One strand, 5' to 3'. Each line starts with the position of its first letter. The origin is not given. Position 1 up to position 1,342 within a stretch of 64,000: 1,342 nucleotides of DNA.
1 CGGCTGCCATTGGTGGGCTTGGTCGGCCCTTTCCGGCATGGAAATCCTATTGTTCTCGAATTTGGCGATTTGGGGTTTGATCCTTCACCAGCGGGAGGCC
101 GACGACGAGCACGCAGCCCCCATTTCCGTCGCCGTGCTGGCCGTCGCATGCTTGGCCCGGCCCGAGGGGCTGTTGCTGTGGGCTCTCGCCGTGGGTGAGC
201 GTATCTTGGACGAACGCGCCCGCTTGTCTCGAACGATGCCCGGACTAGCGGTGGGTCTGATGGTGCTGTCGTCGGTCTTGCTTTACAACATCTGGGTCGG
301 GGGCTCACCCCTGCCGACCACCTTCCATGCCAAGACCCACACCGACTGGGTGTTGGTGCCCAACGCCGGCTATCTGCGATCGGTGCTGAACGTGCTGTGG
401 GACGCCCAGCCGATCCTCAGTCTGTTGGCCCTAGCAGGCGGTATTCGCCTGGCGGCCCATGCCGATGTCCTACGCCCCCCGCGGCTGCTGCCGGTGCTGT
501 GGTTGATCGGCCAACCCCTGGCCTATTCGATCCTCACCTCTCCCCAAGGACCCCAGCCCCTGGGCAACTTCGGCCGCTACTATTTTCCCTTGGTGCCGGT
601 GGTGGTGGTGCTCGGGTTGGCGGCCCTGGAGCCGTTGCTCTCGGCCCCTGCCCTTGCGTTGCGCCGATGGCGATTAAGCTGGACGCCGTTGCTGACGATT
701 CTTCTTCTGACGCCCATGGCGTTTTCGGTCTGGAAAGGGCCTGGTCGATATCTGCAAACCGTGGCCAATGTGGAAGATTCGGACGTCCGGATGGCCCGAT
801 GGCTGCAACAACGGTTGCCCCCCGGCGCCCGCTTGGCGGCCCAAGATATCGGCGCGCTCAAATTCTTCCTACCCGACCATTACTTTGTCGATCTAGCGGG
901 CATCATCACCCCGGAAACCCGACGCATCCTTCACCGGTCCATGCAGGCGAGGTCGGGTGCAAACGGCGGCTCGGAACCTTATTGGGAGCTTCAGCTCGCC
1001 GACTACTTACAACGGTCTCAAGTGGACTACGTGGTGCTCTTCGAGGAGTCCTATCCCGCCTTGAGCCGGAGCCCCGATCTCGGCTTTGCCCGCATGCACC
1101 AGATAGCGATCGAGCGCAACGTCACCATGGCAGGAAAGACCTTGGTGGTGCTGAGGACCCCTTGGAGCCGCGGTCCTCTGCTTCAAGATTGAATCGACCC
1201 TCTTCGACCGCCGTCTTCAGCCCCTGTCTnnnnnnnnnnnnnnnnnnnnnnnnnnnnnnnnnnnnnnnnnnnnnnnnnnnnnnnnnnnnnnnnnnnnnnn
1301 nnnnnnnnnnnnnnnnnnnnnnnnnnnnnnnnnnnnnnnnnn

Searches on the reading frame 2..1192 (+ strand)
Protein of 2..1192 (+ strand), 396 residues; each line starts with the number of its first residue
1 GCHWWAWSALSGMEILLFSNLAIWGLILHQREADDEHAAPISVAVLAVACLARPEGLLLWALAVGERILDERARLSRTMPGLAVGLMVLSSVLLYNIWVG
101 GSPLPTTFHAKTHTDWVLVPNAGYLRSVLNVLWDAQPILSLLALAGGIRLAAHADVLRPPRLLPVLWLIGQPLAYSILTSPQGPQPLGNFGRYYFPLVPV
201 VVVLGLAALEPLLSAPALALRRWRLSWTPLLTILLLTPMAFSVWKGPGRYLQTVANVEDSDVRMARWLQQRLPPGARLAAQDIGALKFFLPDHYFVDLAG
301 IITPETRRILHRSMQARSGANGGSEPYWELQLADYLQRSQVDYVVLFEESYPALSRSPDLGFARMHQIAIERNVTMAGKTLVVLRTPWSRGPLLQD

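Call 3: search_protein_families(library=pfam, proteins=[window:38-1192:+], max_evalue=0.01)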
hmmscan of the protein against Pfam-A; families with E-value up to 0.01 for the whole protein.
window:38-1192:+ (384 aa): 0 families

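Call 5: search_protein_families(library=ncbifam, proteins=[window:38-1192:+], max_evalue=0.01)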
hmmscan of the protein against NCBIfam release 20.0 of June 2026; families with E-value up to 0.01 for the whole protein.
window:38-1192:+ (384 aa): 2 families
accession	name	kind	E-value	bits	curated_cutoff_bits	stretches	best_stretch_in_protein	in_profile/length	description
NF047440.1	LA3751_2_3_fam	subfamily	0.0004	19.4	200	1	2-202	152-359/460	LA_3751/LA_3752 family putative glycosyltransferase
NF047510.1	LIC_10190_fam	subfamily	0.00076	18.3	100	1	3-106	222-325/424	LIC_10190 family membrane protein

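Call 11: search_protein_families(library=pfam, proteins=[window:2-1192:+], max_evalue=0.01)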
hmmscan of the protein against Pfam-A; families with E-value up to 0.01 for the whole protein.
window:2-1192:+ (396 aa): 0 families
